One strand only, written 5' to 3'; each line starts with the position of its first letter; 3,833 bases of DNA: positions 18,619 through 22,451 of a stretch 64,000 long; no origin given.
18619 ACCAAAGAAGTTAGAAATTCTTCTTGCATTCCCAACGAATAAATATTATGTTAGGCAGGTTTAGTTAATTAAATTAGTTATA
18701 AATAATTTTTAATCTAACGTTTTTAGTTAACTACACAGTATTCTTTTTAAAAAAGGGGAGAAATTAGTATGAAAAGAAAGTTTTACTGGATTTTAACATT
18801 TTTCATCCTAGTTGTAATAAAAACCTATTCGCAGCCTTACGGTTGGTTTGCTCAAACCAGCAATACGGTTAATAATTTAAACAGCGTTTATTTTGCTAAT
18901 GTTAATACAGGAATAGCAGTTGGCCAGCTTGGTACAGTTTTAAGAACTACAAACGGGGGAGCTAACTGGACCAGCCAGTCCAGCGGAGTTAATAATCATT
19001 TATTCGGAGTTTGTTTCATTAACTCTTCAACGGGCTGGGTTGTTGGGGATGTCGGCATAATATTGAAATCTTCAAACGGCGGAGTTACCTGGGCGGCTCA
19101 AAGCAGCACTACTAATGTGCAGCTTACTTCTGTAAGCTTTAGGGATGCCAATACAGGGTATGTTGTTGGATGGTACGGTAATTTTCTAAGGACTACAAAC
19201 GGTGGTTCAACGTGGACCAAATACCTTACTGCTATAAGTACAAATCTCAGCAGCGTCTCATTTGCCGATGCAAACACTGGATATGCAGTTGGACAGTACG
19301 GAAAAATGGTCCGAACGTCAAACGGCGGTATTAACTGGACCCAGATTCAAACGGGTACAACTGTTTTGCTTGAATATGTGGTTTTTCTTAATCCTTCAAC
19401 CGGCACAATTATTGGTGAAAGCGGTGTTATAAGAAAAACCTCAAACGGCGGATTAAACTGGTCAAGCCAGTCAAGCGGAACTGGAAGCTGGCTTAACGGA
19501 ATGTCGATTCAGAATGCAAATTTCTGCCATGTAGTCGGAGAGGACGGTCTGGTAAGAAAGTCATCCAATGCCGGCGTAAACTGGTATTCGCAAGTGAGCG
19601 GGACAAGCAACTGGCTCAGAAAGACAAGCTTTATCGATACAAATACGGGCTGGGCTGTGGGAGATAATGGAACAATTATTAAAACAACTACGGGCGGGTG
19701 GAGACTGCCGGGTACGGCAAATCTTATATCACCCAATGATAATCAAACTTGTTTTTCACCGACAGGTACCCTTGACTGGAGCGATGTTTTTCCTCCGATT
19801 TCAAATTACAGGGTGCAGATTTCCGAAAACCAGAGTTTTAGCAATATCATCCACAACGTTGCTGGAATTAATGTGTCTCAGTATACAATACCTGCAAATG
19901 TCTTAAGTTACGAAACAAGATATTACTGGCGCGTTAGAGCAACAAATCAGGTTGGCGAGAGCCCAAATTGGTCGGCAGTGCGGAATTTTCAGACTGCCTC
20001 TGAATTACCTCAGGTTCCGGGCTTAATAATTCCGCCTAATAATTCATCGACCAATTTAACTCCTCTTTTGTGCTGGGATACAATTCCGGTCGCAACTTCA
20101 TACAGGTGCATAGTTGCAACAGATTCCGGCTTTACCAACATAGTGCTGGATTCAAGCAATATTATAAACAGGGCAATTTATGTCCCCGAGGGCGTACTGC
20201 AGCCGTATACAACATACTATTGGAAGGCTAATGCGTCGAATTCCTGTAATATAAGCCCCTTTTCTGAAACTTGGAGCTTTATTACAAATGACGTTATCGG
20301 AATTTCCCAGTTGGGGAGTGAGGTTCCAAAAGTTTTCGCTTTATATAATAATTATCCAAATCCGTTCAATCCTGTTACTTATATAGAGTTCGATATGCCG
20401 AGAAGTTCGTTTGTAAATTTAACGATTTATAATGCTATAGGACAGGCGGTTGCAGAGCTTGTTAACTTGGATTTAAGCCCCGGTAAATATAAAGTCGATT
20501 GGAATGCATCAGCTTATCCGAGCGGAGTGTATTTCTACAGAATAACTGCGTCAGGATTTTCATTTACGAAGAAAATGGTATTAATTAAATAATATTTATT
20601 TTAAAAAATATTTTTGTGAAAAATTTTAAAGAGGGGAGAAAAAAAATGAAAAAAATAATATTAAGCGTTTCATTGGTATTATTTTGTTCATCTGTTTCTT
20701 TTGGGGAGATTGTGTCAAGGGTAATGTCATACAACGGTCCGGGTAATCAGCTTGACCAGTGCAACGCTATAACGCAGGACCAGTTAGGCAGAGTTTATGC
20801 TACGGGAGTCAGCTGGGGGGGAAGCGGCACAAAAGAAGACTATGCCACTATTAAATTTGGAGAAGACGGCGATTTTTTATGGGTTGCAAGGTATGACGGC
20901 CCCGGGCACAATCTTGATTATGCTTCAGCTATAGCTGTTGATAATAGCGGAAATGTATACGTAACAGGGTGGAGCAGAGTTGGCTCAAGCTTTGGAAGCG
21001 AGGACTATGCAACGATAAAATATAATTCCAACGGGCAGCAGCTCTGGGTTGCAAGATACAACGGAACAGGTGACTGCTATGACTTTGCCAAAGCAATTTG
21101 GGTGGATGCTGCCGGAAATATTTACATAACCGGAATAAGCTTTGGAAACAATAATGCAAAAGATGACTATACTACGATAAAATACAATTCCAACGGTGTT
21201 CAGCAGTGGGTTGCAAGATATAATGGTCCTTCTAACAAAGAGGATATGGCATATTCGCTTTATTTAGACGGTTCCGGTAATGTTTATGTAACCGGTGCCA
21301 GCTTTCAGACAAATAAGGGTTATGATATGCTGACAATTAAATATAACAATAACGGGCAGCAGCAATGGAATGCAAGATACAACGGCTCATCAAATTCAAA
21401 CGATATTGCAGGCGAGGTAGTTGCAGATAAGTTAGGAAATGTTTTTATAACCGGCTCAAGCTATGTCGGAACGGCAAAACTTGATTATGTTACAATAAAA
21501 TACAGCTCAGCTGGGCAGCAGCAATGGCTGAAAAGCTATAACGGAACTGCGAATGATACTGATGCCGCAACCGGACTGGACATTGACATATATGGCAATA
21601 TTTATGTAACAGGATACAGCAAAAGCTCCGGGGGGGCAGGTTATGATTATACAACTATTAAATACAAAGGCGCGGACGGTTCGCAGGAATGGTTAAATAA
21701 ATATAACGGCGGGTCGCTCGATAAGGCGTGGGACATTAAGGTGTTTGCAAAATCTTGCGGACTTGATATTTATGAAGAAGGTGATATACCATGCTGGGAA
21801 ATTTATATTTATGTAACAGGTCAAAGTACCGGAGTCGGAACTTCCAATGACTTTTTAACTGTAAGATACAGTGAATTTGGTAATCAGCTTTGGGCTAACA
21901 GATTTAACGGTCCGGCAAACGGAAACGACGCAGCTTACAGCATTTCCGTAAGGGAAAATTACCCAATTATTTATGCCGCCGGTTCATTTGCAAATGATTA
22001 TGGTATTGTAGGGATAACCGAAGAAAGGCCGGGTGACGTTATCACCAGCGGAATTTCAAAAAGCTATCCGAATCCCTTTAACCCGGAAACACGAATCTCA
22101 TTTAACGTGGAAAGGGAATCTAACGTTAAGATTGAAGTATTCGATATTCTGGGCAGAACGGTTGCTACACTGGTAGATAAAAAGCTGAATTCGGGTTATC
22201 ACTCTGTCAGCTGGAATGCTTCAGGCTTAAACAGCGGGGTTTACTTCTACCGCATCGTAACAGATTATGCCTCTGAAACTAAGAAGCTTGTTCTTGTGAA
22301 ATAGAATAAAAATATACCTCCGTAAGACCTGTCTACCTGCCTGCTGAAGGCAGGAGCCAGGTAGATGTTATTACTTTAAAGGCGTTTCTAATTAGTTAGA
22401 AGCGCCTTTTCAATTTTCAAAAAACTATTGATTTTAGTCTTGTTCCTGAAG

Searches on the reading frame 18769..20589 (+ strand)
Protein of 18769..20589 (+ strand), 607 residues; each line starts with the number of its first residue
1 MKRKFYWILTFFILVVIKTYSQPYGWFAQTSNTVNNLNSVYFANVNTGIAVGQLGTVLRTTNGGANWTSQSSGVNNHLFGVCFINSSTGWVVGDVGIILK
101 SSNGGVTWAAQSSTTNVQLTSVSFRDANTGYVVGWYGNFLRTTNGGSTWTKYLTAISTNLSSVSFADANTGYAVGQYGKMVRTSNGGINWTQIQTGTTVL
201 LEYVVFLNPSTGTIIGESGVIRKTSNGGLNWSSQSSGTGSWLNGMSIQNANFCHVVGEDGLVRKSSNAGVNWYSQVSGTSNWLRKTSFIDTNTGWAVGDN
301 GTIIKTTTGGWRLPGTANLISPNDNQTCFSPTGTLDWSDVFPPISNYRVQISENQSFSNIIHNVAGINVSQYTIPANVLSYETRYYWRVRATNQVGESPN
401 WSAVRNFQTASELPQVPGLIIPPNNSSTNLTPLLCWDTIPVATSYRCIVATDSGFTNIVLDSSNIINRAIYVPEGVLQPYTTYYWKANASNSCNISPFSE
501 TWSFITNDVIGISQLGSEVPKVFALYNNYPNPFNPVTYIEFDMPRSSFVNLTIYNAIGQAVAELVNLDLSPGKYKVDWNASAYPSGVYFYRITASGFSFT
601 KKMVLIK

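Call 54: search_protein_families(library=pfam, proteins=[window:18769-20589:+], max_evalue=0.00001)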
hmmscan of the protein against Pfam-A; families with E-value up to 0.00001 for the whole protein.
window:18769-20589:+ (607 aa): 3 families
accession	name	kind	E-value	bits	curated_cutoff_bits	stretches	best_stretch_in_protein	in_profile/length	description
PF14870.12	PSII_BNR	-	1e-26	94.4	27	2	107-238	8-144/303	Photosynthesis system II assembly factor YCF48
PF25788.1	Ig_Rha78A_N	-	1.1e-09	38.9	27.4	1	345-410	36-102/105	Rha78A-like, N-terminal immunoglobulin domain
PF18962.6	Por_Secre_tail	-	3e-09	37.5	27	1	529-604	2-74/75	Secretion system C-terminal sorting domain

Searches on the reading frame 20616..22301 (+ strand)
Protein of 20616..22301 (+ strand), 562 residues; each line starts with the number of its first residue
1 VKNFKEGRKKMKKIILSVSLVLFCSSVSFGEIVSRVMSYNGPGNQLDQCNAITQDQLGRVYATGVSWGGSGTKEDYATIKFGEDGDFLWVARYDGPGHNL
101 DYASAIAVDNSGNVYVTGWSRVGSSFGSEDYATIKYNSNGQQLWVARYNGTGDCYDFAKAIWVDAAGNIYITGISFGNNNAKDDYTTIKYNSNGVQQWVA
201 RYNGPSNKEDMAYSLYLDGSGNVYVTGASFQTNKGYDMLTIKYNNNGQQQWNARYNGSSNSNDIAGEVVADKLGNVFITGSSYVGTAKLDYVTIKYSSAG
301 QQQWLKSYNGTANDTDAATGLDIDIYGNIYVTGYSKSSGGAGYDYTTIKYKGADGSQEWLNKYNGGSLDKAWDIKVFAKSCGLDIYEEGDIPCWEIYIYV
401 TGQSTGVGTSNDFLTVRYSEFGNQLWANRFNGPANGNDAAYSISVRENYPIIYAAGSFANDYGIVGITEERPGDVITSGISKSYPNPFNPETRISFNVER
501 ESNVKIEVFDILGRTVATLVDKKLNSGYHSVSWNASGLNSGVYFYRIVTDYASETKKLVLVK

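Call 54: search_protein_families(library=pfam, proteins=[window:20616-22301:+], max_evalue=0.00001)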
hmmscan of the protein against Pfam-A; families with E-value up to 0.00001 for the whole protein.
window:20616-22301:+ (562 aa): 2 families
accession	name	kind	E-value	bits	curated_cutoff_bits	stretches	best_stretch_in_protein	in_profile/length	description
PF06739.17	SBBP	-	3.6e-24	84.9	20.5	1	98-120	10-32/38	Beta-propeller repeat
PF18962.6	Por_Secre_tail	-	1.3e-12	48.2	27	1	484-559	2-74/75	Secretion system C-terminal sorting domain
